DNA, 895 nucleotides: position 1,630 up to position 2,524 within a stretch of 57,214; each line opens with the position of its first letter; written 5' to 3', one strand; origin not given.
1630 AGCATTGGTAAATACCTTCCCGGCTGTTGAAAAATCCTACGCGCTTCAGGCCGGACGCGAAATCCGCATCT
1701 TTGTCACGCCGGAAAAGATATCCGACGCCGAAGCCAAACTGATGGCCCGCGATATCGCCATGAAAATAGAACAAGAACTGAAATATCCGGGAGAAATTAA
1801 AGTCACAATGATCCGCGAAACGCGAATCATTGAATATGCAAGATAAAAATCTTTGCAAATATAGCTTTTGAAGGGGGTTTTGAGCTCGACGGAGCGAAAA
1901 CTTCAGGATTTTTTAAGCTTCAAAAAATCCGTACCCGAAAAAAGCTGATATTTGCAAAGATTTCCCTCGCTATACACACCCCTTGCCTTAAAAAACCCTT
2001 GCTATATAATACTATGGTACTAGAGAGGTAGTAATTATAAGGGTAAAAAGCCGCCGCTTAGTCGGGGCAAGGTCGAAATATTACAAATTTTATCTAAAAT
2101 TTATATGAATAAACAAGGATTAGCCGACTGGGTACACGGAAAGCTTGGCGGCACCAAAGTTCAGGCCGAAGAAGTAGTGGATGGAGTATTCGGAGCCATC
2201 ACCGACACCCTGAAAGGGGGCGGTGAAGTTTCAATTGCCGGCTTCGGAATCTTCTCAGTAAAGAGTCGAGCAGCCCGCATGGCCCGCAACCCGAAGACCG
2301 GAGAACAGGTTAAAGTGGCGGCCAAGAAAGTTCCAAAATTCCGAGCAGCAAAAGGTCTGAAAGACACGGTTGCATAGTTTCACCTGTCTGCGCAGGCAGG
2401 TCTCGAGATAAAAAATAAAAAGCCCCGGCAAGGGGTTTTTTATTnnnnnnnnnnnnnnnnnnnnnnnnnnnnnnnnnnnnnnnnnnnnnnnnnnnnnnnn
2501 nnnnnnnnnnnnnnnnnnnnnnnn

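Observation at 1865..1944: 80-nt two-hairpin module present intergenically and inside rsmA, with compensatory substitutions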

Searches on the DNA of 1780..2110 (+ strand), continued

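Call 51: search_with_rna_model(model_id=R2, sources=[window, L001, L002, L003, L004, L005, L006, L007, L008, L009, L010, L011, L012, L014, L015, L016, L018, L019, L020, L021, L023, L024, L025, L026, L027, L028, L029, L031, L032, L033, L034, L035, L036, L037, L038, L039, L040, L041, L042, L043, L044, L045, L046, L047, L048, L049, L050, L051, L052, L054, L055, L056, L057, L058, L059, L060, L061, L062, L063, L064, L065, L066, L068, L069, L071, L072, L073, L074, L075, L076, L077, L078, L079, L080, L101, L102, L103, L104, L105, L106, L107, L108, L109, L110, L111, L112, L113, L114, L115, L116, L117, L118, L119, L120], max_evalue=0.5)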
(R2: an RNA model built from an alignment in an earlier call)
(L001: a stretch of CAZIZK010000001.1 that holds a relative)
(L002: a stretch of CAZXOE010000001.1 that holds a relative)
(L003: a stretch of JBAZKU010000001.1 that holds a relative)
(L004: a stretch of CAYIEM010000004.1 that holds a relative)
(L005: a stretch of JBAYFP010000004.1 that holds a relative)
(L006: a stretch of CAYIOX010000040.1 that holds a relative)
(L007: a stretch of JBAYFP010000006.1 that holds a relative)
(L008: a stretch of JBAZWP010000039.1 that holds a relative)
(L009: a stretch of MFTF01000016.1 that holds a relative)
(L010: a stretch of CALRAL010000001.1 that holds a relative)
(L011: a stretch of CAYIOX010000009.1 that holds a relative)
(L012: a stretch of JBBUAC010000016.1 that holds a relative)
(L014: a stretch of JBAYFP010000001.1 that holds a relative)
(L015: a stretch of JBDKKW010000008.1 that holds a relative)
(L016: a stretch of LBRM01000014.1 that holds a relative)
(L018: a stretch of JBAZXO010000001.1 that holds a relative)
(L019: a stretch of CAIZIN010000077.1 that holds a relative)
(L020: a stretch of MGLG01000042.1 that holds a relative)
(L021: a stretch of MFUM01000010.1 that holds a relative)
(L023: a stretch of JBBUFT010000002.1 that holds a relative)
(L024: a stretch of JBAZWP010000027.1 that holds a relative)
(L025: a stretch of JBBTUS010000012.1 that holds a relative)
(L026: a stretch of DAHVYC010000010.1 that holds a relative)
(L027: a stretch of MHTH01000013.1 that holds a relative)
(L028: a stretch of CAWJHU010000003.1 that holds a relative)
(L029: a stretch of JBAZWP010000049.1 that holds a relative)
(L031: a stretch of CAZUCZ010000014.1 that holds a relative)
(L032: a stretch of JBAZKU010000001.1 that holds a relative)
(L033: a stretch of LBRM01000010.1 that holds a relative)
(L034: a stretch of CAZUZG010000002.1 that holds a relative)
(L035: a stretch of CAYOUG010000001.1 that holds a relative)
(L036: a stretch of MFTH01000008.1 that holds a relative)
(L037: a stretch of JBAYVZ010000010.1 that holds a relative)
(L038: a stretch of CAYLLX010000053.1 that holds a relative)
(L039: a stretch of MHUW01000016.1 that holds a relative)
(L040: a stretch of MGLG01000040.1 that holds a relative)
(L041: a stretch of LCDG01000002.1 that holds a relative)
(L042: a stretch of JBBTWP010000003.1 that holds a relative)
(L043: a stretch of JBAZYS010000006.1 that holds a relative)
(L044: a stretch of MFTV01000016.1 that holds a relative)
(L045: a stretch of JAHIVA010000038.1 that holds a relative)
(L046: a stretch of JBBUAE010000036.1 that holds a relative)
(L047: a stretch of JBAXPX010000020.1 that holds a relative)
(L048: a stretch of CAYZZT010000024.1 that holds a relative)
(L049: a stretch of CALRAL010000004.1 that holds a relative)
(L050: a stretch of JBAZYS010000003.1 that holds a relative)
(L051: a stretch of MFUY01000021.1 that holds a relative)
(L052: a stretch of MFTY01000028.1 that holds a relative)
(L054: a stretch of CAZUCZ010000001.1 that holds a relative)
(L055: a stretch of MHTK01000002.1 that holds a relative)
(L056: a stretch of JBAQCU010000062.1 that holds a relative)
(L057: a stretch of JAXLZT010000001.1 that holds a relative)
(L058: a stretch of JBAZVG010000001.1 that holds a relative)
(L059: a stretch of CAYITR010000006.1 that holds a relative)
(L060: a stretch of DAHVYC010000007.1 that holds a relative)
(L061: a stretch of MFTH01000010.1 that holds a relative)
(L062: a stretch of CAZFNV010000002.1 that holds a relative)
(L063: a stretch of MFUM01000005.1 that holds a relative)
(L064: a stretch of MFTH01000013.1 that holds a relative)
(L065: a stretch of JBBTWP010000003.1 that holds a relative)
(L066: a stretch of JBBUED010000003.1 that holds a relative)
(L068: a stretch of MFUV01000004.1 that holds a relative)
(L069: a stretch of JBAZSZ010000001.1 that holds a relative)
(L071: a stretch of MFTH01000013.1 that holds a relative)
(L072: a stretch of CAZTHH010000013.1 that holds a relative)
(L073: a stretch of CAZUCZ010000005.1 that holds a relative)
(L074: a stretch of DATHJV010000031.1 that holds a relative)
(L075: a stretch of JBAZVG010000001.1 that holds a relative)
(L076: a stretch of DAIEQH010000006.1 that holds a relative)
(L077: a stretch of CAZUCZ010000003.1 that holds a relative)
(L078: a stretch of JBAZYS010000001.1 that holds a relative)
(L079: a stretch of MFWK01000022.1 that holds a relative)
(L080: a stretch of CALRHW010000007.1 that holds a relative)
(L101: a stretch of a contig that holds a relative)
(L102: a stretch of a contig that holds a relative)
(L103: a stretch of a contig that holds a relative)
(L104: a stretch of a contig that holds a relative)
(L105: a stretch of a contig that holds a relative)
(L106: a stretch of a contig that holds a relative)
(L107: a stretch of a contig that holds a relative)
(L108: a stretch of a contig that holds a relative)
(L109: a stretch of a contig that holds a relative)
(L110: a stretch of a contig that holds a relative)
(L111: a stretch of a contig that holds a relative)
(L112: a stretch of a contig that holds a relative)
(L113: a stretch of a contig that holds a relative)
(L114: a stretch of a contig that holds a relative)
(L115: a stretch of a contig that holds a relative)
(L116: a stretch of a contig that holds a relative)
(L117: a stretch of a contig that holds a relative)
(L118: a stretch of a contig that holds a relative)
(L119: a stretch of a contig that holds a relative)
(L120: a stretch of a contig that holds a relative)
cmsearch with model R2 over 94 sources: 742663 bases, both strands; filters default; matches with E-value up to 0.5: 220.
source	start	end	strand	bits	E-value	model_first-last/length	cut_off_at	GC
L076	4468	4557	-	108.2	1e-34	1-90/90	no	0.4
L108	1372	1461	+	107.8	1.5e-34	1-90/90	no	0.37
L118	3596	3685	-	107.4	2e-34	1-90/90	no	0.39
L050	2678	2767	+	106.2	5.6e-34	1-90/90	no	0.36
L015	5489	5578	-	106.1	5.8e-34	1-90/90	no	0.39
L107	3291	3380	-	105.7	8.5e-34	1-90/90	no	0.39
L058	2598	2687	-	104.1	3.1e-33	1-90/90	no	0.38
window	1860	1949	+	103.7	4.5e-33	1-90/90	no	0.4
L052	3857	3946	-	103.6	4.8e-33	1-90/90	no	0.38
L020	131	220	+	103.5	5.2e-33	1-90/90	no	0.46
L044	1737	1826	+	103.5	5.3e-33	1-90/90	no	0.38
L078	7888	7977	+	102.8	9.4e-33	1-90/90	no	0.38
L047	2384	2473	+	102.5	1.2e-32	1-90/90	no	0.37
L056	4875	4964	+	102.1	1.7e-32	1-90/90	no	0.41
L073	5076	5165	-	101.9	2e-32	1-90/90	no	0.39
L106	1318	1407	+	101.3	3.3e-32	1-90/90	no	0.39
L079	3479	3568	+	101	4e-32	1-90/90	no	0.42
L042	7900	7989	+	100.9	4.4e-32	1-90/90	no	0.43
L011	3769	3858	+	100.9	4.4e-32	1-90/90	no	0.42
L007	3366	3456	+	100.9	4.5e-32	1-90/90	no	0.36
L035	7125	7214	+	100.9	4.5e-32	1-90/90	no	0.5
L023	4009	4098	-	100.9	4.6e-32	1-90/90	no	0.4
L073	405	494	-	100.7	5.5e-32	1-90/90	no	0.4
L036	2730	2819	-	100.6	5.6e-32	1-90/90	no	0.41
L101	6739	6828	+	100.6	5.6e-32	1-90/90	no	0.42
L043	5691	5780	-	100.6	6e-32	1-90/90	no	0.4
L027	5924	6013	+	100.5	6e-32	1-90/90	no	0.43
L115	3812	3901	-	100.4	7e-32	1-90/90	no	0.49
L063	5921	6010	-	100.3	7.4e-32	1-90/90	no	0.38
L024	2319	2408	-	100.2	7.8e-32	1-90/90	no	0.4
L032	2534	2624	+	100.2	8.2e-32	1-90/90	no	0.37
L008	7519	7608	+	100.2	8.4e-32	1-90/90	no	0.42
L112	5526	5615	+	100.1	8.9e-32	1-90/90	no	0.48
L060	1920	2009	+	99.7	1.3e-31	1-90/90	no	0.39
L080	1957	2046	-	99.6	1.3e-31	1-90/90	no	0.46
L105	5942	6032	-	99.4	1.6e-31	1-90/90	no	0.35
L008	3165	3254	+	99.3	1.7e-31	1-90/90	no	0.46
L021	6047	6136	-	98.9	2.4e-31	1-90/90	no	0.4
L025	7727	7816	+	98.8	2.6e-31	1-90/90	no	0.31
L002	2039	2128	+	98.8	2.7e-31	1-90/90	no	0.39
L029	5283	5372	+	98.7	2.8e-31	1-90/90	no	0.42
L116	4708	4797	+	98.5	3.3e-31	1-90/90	no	0.31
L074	7052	7141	-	98.5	3.4e-31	1-90/90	no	0.41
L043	4951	5041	-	98.5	3.4e-31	1-90/90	no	0.37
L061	5842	5931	+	98.4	3.6e-31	1-90/90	no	0.4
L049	2613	2702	+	98.3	3.8e-31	1-90/90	no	0.38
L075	726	816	+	98.3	3.8e-31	1-90/90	no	0.37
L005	7001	7091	-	98.3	4e-31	1-90/90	no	0.37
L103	5819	5909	-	98.1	4.7e-31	1-90/90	no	0.4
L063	5040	5128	-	98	5e-31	1-90/90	no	0.4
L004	3816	3905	+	98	5.1e-31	1-90/90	no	0.39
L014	5743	5832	-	98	5.2e-31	1-90/90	no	0.37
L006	1905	1994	-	98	5.2e-31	1-90/90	no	0.34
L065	378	467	+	97.8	5.8e-31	1-90/90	no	0.49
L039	621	710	-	97.6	7e-31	1-90/90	no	0.44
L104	1113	1202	+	97.4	8e-31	1-90/90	no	0.4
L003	655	744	-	97.1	1.1e-30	1-90/90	no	0.38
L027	7416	7505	-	97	1.1e-30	1-90/90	no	0.38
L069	2198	2286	-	96.7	1.5e-30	1-90/90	no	0.4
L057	1437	1526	+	96.6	1.7e-30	1-90/90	no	0.44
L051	3682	3771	+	96.4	1.9e-30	1-90/90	no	0.39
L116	6626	6715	-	96.4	1.9e-30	1-90/90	no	0.36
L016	1272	1360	+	96.4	2e-30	1-90/90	no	0.37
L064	2022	2111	+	96.3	2.1e-30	1-90/90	no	0.39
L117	566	655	+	96.2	2.3e-30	1-90/90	no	0.44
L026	6406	6496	+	96.1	2.5e-30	1-90/90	no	0.43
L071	7425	7514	-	95.8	3.1e-30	1-90/90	no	0.46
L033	2181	2271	-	95.6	3.6e-30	1-90/90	no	0.42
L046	5888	5977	-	95.6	3.6e-30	1-90/90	no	0.47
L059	1421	1509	-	95.4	4.3e-30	1-90/90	no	0.39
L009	825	914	-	95.3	4.7e-30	1-90/90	no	0.34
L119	5899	5988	+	95.2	5.3e-30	1-90/90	no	0.4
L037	3545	3634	-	95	6.2e-30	1-90/90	no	0.46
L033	755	843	-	95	6.3e-30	1-90/90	no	0.4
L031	1118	1206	+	94.6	8.5e-30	1-90/90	no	0.4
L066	5652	5741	+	94.3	1.1e-29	1-90/90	no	0.44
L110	3837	3925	+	94.2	1.2e-29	1-90/90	no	0.38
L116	7592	7681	-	94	1.5e-29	1-90/90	no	0.31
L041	6913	7001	+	94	1.5e-29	1-90/90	no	0.36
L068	1091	1180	+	93.8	1.7e-29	1-90/90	no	0.37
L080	4373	4462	+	93.6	2e-29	1-90/90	no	0.48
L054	3976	4064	+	93.4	2.4e-29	1-90/90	no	0.38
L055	2174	2263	-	93.1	2.9e-29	1-90/90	no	0.38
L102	3083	3172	+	93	3.3e-29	1-90/90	no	0.41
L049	4588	4679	-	92.7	4.4e-29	1-90/90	no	0.34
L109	1431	1520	-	92.6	4.7e-29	1-90/90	no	0.42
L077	709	799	-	92.5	5.2e-29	1-90/90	no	0.4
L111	3390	3480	-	92.4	5.2e-29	1-90/90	no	0.4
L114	7426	7515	-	92.3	5.7e-29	1-90/90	no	0.4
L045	3544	3633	-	91.9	8.3e-29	1-90/90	no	0.41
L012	2048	2137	-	91.8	8.8e-29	1-90/90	no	0.41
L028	6185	6275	+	91.7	9.3e-29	1-90/90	no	0.41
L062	4711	4801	+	91.5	1.1e-28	1-90/90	no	0.42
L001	4991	5080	-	91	1.7e-28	1-90/90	no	0.42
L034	872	961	-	89.7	5e-28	1-90/90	no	0.41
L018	2105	2194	+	89.5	5.9e-28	1-90/90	no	0.42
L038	3602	3691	-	89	9e-28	1-90/90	no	0.37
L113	1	84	+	88.5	1.4e-27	7-90/90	5'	0.42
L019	3658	3747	-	88.2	1.8e-27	1-90/90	no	0.47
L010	1709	1798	-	88.1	1.9e-27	1-90/90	no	0.36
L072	7870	7959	+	86.9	5.5e-27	1-90/90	no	0.46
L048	3193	3282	-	85.5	1.7e-26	1-90/90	no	0.44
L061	6268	6377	+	77.2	1.7e-23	1-90/90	no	0.49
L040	691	830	+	74.8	1.3e-22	1-90/90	no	0.49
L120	6828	6959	-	69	1.6e-20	1-90/90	no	0.41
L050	1612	1700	+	62.4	3.9e-18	1-90/90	no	0.43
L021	7139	7227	-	60.9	1.3e-17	1-90/90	no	0.37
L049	2501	2589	-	57.6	2.2e-16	1-90/90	no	0.36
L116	4594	4682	-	49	2.9e-13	1-90/90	no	0.37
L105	2128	2217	+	48.8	3.3e-13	1-90/90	no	0.42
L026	7493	7580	+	38.9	1.3e-09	1-90/90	no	0.38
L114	4226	4313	+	27.9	1.2e-05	1-90/90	no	0.47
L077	7389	7477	-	27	2.7e-05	1-90/90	no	0.43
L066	2450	2545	-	22.8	0.00084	1-90/90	no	0.47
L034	988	1076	+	21.4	0.0027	1-90/90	no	0.37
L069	422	510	+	21.2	0.0032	1-90/90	no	0.48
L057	3137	3223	-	20.7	0.005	1-90/90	no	0.47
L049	4608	4633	+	20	0.0088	47-71/90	no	0.23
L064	2068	2092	-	18.1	0.042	47-71/90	no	0.2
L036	6279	6366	-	18.1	0.045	1-90/90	no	0.51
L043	4971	4995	+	17.8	0.056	47-71/90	no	0.24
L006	1924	1948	+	17.4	0.075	47-71/90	no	0.24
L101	6785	6809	-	16.6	0.16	47-71/90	no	0.32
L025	7773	7797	-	16.3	0.2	47-71/90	no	0.24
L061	5888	5912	-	16.3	0.2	47-71/90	no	0.24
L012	2067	2091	+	16.3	0.2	47-71/90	no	0.24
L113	41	65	-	16.3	0.2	47-71/90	no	0.24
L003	5017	5101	+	16.1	0.24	1-90/90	no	0.44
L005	7020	7044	+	15.5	0.38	47-71/90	no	0.28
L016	1317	1341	-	15.5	0.38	47-71/90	no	0.28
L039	640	664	+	15.5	0.38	47-71/90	no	0.28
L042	7946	7970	-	15.5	0.38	47-71/90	no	0.28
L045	3563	3587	+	15.5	0.38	47-71/90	no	0.28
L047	2430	2454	-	15.5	0.38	47-71/90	no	0.28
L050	2724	2748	-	15.5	0.38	47-71/90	no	0.28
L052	3876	3900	+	15.5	0.38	47-71/90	no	0.28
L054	4021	4045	-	15.5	0.38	47-71/90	no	0.28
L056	4921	4945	-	15.5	0.38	47-71/90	no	0.28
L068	1137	1161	-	15.5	0.38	47-71/90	no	0.28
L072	7916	7940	-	15.5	0.38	47-71/90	no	0.28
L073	5095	5119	+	15.5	0.38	47-71/90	no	0.28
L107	3310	3334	+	15.5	0.38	47-71/90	no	0.28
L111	3410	3434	+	15.5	0.38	47-71/90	no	0.28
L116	4754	4778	-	15.5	0.38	47-71/90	no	0.28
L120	6847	6871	+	15.5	0.38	47-71/90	no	0.28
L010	1728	1752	+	15.5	0.38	47-71/90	no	0.28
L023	4028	4052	+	15.5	0.38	47-71/90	no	0.28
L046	5907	5931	+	15.5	0.38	47-71/90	no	0.28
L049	2659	2683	-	15.5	0.38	47-71/90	no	0.28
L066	5698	5722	-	15.5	0.38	47-71/90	no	0.28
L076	4487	4511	+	15.5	0.38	47-71/90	no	0.28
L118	3615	3639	+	15.5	0.38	47-71/90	no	0.28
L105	5962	5986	+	15.5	0.38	47-71/90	no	0.28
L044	1783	1807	-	15.5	0.38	47-71/90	no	0.28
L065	424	448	-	15.5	0.38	47-71/90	no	0.28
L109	1450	1474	+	15.5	0.38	47-71/90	no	0.28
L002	2085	2109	-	15.5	0.38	47-71/90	no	0.28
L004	3862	3886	-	15.5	0.38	47-71/90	no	0.28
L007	3412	3436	-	15.5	0.38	47-71/90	no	0.28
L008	7565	7589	-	15.5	0.38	47-71/90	no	0.28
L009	844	868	+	15.5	0.38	47-71/90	no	0.28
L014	5762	5786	+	15.5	0.38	47-71/90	no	0.28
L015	5508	5532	+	15.5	0.38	47-71/90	no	0.28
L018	2151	2175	-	15.5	0.38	47-71/90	no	0.28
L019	3677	3701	+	15.5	0.38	47-71/90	no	0.28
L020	177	201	-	15.5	0.38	47-71/90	no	0.28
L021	6066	6090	+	15.5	0.38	47-71/90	no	0.28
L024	2338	2362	+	15.5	0.38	47-71/90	no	0.28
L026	6452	6476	-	15.5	0.38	47-71/90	no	0.28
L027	7435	7459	+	15.5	0.38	47-71/90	no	0.28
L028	6231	6255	-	15.5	0.38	47-71/90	no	0.28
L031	1163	1187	-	15.5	0.38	47-71/90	no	0.28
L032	2580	2604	-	15.5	0.38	47-71/90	no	0.28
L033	2201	2225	+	15.5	0.38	47-71/90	no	0.28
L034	891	915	+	15.5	0.38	47-71/90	no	0.28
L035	7171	7195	-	15.5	0.38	47-71/90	no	0.28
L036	2749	2773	+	15.5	0.38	47-71/90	no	0.28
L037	3564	3588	+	15.5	0.38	47-71/90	no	0.28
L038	3621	3645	+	15.5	0.38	47-71/90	no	0.28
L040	787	811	-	15.5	0.38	47-71/90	no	0.28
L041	6958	6982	-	15.5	0.38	47-71/90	no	0.28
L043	5710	5734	+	15.5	0.38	47-71/90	no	0.28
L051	3728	3752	-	15.5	0.38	47-71/90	no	0.28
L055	2193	2217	+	15.5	0.38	47-71/90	no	0.28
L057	1483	1507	-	15.5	0.38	47-71/90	no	0.28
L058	2617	2641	+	15.5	0.38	47-71/90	no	0.28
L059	1440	1464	+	15.5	0.38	47-71/90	no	0.28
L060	1966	1990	-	15.5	0.38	47-71/90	no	0.28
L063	5059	5083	+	15.5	0.38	47-71/90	no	0.28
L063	5940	5964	+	15.5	0.38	47-71/90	no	0.28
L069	2217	2241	+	15.5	0.38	47-71/90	no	0.28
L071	7444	7468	+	15.5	0.38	47-71/90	no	0.28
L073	424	448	+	15.5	0.38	47-71/90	no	0.28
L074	7071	7095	+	15.5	0.38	47-71/90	no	0.28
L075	772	796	-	15.5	0.38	47-71/90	no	0.28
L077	729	753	+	15.5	0.38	47-71/90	no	0.28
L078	7934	7958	-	15.5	0.38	47-71/90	no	0.28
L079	3525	3549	-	15.5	0.38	47-71/90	no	0.28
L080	1976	2000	+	15.5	0.38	47-71/90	no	0.28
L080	4419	4443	-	15.5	0.38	47-71/90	no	0.28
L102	3129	3153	-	15.5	0.38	47-71/90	no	0.28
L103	5839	5863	+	15.5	0.38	47-71/90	no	0.28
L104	1159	1183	-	15.5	0.38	47-71/90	no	0.28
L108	1418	1442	-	15.5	0.38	47-71/90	no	0.28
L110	3882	3906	-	15.5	0.38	47-71/90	no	0.28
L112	5572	5596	-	15.5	0.38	47-71/90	no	0.28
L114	7445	7469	+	15.5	0.38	47-71/90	no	0.28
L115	3831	3855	+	15.5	0.38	47-71/90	no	0.28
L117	612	636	-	15.5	0.38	47-71/90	no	0.28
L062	4757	4781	-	15.5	0.38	47-71/90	no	0.28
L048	3212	3236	+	15.5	0.38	47-71/90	no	0.28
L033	774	798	+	15.5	0.38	47-71/90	no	0.28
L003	675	699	+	15.5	0.38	47-71/90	no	0.28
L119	5945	5969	-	15.5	0.38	47-71/90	no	0.28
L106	1364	1388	-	15.5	0.38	47-71/90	no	0.28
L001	5010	5034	+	15.5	0.38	47-71/90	no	0.28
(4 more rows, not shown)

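Call 66: search_with_rna_model(model_id=R2, sources=[L123, L124, L125, L126, L127, L128, L121, L122], max_evalue=0.01)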
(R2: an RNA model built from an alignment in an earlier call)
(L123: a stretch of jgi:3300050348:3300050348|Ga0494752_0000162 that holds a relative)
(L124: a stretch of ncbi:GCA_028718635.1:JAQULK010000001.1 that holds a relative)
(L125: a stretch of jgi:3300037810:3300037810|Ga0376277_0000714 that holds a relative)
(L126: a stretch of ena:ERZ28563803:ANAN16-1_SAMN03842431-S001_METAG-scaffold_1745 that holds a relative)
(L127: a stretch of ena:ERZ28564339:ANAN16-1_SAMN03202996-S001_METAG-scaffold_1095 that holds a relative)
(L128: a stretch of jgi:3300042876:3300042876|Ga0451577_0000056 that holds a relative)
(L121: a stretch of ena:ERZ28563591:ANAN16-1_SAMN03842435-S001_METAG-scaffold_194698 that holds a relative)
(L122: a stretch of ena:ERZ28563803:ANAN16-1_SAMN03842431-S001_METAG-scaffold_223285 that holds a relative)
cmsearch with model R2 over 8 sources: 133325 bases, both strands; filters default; matches with E-value up to 0.01: 7.
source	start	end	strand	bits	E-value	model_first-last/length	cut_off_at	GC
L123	5024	5113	+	94.9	1.2e-30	1-90/90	no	0.38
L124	11543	11633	+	89.3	1.2e-28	1-90/90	no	0.4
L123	4903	4992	-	88.9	1.8e-28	1-90/90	no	0.37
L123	11545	11634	-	80.9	1.4e-25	1-90/90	no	0.4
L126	1424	1512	-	23.5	9e-05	1-90/90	no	0.46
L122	1446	1533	+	23.3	0.0001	1-90/90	no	0.5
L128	12762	12848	+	22.7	0.00018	1-90/90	no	0.4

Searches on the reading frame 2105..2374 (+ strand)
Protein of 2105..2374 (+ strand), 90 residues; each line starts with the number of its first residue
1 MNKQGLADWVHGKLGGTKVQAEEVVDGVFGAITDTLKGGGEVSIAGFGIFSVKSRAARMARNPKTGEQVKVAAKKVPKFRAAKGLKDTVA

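Call 53: search_protein_families(library=pfam, proteins=[window:2105-2374:+], max_evalue=0.001)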
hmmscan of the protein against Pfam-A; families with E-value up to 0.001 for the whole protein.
window:2105-2374:+ (90 aa): 2 families
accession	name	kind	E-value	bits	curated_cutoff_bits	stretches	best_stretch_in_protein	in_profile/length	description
PF00216.26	Bac_DNA_binding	-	2.5e-29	101.8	22.4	1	1-89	1-89/90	Bacterial DNA-binding protein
PF18291.6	HU-HIG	-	0.00088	19.8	26.2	1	5-89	36-118/125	HU domain fused to wHTH, Ig, or Glycine-rich motif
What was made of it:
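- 2105..2377 (+): hup (HU) downstream of copy A, with its own promoter-like -35 at 1983-1988 and -10 at 2005-2010. Pfam Bac_DNA_binding (call 53).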
